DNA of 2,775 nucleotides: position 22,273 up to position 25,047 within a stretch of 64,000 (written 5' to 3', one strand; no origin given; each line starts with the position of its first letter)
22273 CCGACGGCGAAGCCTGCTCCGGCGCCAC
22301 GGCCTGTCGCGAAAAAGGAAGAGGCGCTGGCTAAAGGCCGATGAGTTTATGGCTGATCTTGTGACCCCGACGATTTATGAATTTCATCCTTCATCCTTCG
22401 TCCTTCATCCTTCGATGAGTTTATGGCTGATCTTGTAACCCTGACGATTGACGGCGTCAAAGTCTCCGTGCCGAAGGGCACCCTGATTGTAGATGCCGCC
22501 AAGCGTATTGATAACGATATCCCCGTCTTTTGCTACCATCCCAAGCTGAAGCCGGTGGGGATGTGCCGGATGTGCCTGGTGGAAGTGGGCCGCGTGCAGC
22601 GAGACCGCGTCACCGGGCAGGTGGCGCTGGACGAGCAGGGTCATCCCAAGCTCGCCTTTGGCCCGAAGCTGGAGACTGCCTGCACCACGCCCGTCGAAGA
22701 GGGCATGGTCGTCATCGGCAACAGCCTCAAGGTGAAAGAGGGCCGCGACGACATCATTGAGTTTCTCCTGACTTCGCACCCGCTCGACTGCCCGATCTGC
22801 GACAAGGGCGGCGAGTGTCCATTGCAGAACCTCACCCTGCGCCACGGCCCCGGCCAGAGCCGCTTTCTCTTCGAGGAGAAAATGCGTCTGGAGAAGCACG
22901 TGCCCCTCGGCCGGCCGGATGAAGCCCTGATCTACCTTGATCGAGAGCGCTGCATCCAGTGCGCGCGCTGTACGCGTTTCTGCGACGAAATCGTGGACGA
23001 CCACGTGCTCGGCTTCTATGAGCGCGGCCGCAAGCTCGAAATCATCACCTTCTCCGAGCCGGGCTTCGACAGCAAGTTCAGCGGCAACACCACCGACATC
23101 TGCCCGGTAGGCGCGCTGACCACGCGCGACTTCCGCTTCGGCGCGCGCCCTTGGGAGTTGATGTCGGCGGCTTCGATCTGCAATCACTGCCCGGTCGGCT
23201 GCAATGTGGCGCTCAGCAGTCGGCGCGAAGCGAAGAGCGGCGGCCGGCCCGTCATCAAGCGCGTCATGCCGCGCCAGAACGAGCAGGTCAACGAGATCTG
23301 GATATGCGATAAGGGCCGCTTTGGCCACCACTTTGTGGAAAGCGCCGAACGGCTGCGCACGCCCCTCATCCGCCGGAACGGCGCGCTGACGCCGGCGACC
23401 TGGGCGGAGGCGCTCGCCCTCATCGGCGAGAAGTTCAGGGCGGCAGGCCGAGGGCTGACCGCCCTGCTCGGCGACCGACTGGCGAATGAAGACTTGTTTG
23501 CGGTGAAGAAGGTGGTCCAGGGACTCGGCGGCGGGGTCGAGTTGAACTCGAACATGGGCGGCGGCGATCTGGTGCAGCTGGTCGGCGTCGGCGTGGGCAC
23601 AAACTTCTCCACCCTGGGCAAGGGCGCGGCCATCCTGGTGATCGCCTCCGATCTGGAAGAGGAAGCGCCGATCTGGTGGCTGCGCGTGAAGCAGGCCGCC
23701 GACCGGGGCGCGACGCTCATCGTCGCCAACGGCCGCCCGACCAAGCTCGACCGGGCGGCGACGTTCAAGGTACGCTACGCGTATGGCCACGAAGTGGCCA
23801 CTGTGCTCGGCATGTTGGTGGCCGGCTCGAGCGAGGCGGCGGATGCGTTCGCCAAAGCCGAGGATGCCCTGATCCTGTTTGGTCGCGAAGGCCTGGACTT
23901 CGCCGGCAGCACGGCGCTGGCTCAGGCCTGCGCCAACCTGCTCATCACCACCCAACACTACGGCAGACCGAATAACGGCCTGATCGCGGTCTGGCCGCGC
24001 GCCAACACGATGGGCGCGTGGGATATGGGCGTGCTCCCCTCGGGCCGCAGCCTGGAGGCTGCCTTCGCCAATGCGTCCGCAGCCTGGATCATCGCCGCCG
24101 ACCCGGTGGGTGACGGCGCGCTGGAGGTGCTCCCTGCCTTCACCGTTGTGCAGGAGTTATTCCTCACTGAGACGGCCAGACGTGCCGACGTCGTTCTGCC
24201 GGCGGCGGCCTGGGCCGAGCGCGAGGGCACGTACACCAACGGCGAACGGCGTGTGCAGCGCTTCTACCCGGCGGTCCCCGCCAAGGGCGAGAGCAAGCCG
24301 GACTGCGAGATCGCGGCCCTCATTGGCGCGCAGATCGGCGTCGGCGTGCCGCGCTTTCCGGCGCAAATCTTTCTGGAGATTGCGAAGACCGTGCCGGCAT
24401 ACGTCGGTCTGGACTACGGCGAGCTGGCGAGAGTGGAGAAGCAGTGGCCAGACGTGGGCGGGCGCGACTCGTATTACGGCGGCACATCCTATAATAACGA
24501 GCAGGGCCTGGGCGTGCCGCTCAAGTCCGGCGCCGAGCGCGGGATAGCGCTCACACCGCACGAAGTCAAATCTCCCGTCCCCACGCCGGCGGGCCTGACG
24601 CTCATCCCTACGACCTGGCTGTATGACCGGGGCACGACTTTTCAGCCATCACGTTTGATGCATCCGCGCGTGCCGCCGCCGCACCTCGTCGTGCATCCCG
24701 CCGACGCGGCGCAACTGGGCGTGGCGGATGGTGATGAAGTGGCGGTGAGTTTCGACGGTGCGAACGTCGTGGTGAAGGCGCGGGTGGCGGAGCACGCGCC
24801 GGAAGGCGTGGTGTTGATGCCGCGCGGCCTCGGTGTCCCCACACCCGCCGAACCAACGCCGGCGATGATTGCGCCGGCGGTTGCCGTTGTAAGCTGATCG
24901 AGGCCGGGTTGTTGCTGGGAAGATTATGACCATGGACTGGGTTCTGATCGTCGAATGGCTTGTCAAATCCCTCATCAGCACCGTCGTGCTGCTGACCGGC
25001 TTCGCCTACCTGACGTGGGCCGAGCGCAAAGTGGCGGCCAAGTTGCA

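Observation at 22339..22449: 37-bp duplication of the nuoF-stop/nuoG-start junction creates a decoy start and brackets a heptamer array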

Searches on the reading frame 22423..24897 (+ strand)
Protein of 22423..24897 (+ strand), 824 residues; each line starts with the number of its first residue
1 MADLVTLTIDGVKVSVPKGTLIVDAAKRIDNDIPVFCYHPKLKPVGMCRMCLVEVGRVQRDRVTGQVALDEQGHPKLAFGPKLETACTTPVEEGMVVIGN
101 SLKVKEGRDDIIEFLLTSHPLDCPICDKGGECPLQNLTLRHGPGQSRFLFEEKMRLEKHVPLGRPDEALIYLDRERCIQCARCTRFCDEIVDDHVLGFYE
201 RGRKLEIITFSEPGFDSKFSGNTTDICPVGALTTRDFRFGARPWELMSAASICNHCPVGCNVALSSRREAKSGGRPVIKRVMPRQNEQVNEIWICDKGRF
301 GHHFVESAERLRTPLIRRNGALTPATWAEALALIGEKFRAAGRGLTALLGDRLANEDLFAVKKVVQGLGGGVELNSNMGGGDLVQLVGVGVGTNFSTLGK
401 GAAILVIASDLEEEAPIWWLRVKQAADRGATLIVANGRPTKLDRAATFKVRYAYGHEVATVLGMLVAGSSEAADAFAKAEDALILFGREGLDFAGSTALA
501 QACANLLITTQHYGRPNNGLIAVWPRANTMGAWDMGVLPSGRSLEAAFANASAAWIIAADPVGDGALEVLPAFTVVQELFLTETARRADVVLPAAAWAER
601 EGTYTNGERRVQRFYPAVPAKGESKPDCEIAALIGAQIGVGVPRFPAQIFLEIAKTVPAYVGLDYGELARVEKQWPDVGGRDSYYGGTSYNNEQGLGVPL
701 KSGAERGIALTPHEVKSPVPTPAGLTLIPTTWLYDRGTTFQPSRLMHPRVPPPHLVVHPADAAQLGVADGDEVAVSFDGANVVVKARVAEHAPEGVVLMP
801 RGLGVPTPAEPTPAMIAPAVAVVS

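Call 11: find_related_loci(query=window:22423-24897:+, collection=genome_contigs, flank=4000)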
Query window:22423-24897:+ (824 aa) in genome_contigs; peptide patterns used: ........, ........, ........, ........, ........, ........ (x = any residue, [..] = any of these).
600 stretches matched a pattern (row limit reached: there are more); 594 encode a relative of the query (tblastn E <= 1e-3); the best 80 are kept; 80 distinct loci.
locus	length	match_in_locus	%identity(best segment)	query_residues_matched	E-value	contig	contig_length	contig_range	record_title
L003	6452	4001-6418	71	1-809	0e+0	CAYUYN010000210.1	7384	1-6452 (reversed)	MAG TPA_asm: uncultured Anaerolineales bacterium isolate SRP136066_co1_412 genome assembly, contig: NODE_15617_length_73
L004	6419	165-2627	72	1-822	0e+0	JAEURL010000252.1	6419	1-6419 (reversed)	MAG: Anaerolineales bacterium isolate new MAG-276 k141_3568961, whole genome shotgun sequence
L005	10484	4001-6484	68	1-824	0e+0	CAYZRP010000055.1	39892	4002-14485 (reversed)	MAG TPA_asm: uncultured Anaerolineales bacterium isolate SRP298887_co1_48 genome assembly, contig: NODE_716_length_39892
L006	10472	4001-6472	59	1-806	0e+0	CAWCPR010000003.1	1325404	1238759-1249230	MAG: uncultured Chloroflexia bacterium isolate MFD04944.bin.2.27 genome assembly, contig: contig_23293, whole genome sho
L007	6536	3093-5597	58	1-816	0e+0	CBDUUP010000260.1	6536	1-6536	MAG TPA_asm: uncultured Anaerolineales bacterium isolate SRR22302368_binner13_Refined_76 genome assembly, contig: ERZ257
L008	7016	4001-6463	58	1-806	0e+0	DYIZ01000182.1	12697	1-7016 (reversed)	MAG TPA_asm: Candidatus Aquidulcis sp. isolate FI88_58_10 Afr_mines_FI88_1679_length_12697_cov_4_149581, whole genome sh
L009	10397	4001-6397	60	1-810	0e+0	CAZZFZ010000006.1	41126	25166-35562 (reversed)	MAG TPA_asm: uncultured Anaerolineales bacterium isolate binchicken_co172_187 genome assembly, contig: NODE_585_length_4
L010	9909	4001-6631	56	1-824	0e+0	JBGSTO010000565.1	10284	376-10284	MAG: Anaerolineales bacterium isolate JTS-AC409 k141_442400, whole genome shotgun sequence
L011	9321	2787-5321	55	1-824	0e+0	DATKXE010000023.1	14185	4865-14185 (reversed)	MAG TPA_asm: Anaerolineales bacterium isolate SMAG_U14183 k141_3448462, whole genome shotgun sequence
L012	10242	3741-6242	57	4-817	0e+0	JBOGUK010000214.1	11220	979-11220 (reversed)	MAG: Anaerolineales bacterium isolate M3-S_metabat2.bin.294 k127_196082, whole genome shotgun sequence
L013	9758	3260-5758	58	4-817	0e+0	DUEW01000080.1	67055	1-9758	MAG TPA_asm: Anaerolineae bacterium isolate W167 Contig80, whole genome shotgun sequence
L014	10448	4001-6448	57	1-816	0e+0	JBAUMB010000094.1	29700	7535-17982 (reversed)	MAG: Anaerolineales bacterium isolate MFD05467_ilm_asm_bin9 k127_203420, whole genome shotgun sequence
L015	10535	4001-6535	55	1-824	0e+0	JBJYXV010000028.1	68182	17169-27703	MAG: Anaerolineales bacterium isolate S5_7_050615r2r1_1 S5_7_050615r2r1_1_000000000028, whole genome shotgun sequence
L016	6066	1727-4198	56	1-806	0e+0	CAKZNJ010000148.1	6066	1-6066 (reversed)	MAG TPA_asm: uncultured Anaerolineae bacterium isolate SRR5214706_bin.9_CONCOCT_v1.1_MAG genome assembly, contig: ERZ174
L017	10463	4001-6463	58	1-806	0e+0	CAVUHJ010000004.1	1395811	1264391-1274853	MAG: uncultured Chloroflexia bacterium isolate MFD01872.bin.2.89 genome assembly, contig: contig_57144, whole genome sho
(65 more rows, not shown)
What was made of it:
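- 22423..24897 (+): nuoG (subunit G, 824 aa), intact. Its N-terminus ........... is conserved. 594 relatives confirmed (call 11).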

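Call 23: list_cluster_members(proteins=[P0001, window:22423-24894:+])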
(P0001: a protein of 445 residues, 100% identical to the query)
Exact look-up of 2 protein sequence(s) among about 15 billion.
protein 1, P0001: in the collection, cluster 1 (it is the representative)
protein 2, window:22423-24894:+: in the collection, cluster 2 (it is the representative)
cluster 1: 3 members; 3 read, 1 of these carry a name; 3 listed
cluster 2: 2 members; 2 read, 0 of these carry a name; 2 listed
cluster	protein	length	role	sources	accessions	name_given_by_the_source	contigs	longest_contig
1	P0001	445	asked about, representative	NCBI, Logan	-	-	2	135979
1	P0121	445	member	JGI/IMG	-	NADH-quinone oxidoreductase subunit F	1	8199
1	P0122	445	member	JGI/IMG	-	-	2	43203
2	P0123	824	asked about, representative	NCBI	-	-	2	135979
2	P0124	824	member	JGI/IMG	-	-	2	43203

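Call 55: search_protein_families(library=pfam, proteins=[L087:4437-4562:+, L088:1881-2099:+, L088:2135-2290:+], max_evalue=1)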
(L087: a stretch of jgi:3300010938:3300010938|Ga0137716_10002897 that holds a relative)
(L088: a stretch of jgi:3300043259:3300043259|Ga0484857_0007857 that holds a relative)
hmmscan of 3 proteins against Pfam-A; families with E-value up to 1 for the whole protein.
L087:4437-4562:+ (41 aa): 0 families

L088:1881-2099:+ (72 aa): 0 families

L088:2135-2290:+ (51 aa): 0 families
